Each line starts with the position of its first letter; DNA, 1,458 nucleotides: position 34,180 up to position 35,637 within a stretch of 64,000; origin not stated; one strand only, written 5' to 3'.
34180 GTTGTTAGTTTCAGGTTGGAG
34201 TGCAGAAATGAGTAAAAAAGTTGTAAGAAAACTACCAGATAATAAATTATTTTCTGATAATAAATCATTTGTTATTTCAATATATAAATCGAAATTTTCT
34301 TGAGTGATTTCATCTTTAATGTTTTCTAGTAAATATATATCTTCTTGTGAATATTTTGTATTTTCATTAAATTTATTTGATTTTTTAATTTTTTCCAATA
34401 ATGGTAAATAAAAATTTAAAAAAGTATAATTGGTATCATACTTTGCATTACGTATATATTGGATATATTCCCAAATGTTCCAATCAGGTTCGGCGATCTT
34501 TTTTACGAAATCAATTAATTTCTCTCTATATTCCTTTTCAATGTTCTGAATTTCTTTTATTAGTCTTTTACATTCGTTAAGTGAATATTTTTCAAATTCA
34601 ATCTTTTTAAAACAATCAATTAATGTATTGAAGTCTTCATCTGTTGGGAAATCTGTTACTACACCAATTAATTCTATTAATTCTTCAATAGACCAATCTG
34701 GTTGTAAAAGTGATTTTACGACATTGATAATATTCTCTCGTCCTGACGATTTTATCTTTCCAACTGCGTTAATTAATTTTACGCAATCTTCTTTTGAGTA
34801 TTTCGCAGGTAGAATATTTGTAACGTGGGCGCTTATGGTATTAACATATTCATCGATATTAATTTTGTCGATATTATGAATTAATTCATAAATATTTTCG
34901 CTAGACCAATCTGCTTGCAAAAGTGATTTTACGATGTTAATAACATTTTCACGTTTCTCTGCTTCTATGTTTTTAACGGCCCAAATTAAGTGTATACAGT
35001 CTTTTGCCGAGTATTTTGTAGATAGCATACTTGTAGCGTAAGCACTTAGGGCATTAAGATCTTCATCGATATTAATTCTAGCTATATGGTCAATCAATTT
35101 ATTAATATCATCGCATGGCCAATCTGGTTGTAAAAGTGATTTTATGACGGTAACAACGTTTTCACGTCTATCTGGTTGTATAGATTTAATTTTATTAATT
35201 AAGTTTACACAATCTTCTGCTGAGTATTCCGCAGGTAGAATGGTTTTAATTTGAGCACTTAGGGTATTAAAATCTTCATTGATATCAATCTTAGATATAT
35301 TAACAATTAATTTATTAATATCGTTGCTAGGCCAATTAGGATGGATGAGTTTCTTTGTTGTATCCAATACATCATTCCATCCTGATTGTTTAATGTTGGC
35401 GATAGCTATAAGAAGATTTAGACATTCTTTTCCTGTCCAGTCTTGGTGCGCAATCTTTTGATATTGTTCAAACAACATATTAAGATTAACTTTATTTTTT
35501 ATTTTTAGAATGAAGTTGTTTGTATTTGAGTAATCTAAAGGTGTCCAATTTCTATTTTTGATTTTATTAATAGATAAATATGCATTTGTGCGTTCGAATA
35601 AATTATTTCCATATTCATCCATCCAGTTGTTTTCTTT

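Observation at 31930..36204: Giant (1424 aa) AT-rich secreted protein built from ~60-aa tandem repeats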

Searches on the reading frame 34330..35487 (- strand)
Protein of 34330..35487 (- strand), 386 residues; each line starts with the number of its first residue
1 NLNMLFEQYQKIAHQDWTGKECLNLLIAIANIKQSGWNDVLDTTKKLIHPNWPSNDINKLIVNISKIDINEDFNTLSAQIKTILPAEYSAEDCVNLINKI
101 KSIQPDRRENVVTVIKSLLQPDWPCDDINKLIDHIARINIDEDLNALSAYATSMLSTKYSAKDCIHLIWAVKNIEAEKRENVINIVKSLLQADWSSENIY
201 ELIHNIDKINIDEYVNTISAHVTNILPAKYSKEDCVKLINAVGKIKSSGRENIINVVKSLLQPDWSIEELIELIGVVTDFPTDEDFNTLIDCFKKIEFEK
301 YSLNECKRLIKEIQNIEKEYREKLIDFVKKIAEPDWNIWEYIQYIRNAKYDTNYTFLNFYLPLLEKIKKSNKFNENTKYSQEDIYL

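Call 82: predict_structure(alignment_id=A5)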
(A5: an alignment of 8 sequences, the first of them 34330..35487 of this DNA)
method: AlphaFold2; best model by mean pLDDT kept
length: 386 residues; sequences in the alignment: 8
mean_pLDDT: 65.7   pTM: 0.50
mean pLDDT of the five models: 65.7, 64.9, 63.0, 59.7, 55.5
residues with pLDDT >= 90: 0; 70-90: 118; 50-70: 258; < 50: 10
segments of 3 or more residues with pLDDT < 50: 381-383
pLDDT, mean of each block of 10 residues (from residue 1): 62 61 66 59 65 76 68 61 71 84 74 78 77 70 60 64 71 64 65 69 66 52 56 67 60 61 71 67 68 69 72 72 65 58 60 62 67 51 46
secondary structure, 60 per line:
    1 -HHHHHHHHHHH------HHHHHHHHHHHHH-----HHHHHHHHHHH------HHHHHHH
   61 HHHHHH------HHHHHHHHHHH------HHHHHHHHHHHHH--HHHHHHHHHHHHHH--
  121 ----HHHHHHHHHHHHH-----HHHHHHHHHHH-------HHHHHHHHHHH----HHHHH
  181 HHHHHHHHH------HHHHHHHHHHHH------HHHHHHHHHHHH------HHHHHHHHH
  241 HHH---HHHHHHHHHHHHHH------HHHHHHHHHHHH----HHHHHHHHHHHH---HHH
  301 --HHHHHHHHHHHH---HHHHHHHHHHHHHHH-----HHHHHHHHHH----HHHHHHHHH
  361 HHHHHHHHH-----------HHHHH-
elements in order: H2-12 H19-31 H37-47 H54-66 H73-83 H90-102 H105-118 H125-137 H143-153 H161-171 H176-189 H196-207 H214-225 H232-243 H247-260 H267-278 H283-294 H303-314 H318-332 H338-347 H352-369 H381-385
